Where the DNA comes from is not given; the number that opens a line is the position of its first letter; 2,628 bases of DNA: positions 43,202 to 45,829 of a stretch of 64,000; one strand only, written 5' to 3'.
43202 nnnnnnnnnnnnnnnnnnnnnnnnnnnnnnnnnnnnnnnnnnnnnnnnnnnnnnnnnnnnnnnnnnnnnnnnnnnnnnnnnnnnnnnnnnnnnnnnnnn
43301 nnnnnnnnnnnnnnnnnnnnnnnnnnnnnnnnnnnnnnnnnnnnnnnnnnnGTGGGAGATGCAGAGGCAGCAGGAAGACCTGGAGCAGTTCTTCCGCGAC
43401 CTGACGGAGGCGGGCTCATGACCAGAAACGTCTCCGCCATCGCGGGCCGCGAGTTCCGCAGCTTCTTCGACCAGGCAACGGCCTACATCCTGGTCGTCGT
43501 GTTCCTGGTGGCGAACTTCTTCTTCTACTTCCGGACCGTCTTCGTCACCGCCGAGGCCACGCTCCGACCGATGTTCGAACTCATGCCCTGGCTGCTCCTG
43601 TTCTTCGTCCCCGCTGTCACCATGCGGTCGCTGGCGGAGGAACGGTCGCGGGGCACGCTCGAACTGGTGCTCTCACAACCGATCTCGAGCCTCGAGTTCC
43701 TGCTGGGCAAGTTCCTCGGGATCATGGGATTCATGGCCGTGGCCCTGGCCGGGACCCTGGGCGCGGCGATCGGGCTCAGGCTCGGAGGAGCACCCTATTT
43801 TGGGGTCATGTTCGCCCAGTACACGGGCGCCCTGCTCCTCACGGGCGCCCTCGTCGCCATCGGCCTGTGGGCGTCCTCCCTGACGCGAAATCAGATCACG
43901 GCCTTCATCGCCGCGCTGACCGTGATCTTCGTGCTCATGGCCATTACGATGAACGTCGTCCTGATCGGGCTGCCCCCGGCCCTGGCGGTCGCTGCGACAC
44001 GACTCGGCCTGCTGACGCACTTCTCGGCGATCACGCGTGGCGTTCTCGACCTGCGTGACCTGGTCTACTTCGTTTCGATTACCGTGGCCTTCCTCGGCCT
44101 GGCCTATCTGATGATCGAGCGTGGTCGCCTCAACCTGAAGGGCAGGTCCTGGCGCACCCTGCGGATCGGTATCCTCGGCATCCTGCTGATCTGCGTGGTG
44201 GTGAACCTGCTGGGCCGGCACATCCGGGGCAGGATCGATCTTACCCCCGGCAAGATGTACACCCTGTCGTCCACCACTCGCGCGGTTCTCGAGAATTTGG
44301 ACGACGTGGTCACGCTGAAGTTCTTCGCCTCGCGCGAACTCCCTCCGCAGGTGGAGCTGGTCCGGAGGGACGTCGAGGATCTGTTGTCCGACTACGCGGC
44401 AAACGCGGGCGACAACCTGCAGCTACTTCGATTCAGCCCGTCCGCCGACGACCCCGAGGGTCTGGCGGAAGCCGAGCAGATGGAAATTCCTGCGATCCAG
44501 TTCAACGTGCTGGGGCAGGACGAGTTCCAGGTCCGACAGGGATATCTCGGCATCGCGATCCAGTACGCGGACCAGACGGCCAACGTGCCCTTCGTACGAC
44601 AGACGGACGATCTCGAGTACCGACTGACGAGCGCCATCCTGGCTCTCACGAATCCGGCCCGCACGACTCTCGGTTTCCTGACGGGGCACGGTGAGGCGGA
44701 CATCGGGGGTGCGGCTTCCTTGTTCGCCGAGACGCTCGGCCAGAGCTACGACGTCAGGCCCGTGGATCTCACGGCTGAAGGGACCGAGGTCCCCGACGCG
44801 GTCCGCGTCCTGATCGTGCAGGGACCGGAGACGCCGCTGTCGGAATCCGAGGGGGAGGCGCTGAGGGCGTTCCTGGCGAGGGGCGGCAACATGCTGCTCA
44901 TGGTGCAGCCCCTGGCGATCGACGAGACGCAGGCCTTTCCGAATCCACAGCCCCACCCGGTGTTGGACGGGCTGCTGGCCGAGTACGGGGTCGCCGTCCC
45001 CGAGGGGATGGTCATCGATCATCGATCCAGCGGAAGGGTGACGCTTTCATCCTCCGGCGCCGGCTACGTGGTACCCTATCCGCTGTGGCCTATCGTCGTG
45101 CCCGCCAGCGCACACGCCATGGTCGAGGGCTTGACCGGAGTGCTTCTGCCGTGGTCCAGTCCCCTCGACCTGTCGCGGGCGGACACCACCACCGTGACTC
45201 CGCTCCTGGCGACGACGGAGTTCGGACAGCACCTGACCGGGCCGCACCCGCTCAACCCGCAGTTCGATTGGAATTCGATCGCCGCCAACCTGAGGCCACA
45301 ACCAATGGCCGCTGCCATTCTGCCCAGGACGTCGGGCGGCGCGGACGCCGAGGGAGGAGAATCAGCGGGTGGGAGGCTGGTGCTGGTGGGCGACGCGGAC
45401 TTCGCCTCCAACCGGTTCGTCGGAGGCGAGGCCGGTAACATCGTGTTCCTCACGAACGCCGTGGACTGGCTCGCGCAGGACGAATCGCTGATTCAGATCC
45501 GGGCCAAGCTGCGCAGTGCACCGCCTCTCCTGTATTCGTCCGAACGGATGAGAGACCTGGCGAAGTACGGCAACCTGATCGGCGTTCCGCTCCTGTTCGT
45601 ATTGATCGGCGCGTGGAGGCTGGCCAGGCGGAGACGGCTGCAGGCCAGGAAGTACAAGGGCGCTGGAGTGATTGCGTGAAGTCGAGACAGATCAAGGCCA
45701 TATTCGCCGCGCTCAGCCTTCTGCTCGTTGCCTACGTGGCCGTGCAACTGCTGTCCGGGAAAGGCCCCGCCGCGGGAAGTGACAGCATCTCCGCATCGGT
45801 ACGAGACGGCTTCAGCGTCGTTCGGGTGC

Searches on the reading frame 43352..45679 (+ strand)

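Call 9: search_protein_families(library=pfam, proteins=[window:43352-45679:+], max_evalue=0.001)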
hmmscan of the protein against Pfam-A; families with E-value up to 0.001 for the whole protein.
window:43352-45679:+ (775 aa): 5 families
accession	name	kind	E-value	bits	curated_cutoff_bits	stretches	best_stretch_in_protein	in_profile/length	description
PF09822.16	ABC_transp_aux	-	6.4e-46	157.3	34.7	1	438-703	2-288/288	ABC-type uncharacterized transport system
PF23357.1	DUF7088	-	3e-18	66.4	27.8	1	301-404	3-105/105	Domain of unknown function (DUF7088)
PF12679.13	ABC2_membrane_2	-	1.3e-13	51.3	27.2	1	85-247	81-235/283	ABC-2 family transporter protein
PF12698.13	ABC2_membrane_3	-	6.5e-11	42.3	31.6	1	77-218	167-305/347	ABC-2 family transporter protein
PF14258.12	DUF4350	-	2.3e-06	28.5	30.4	0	462-524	16-76/181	Domain of unknown function (DUF4350)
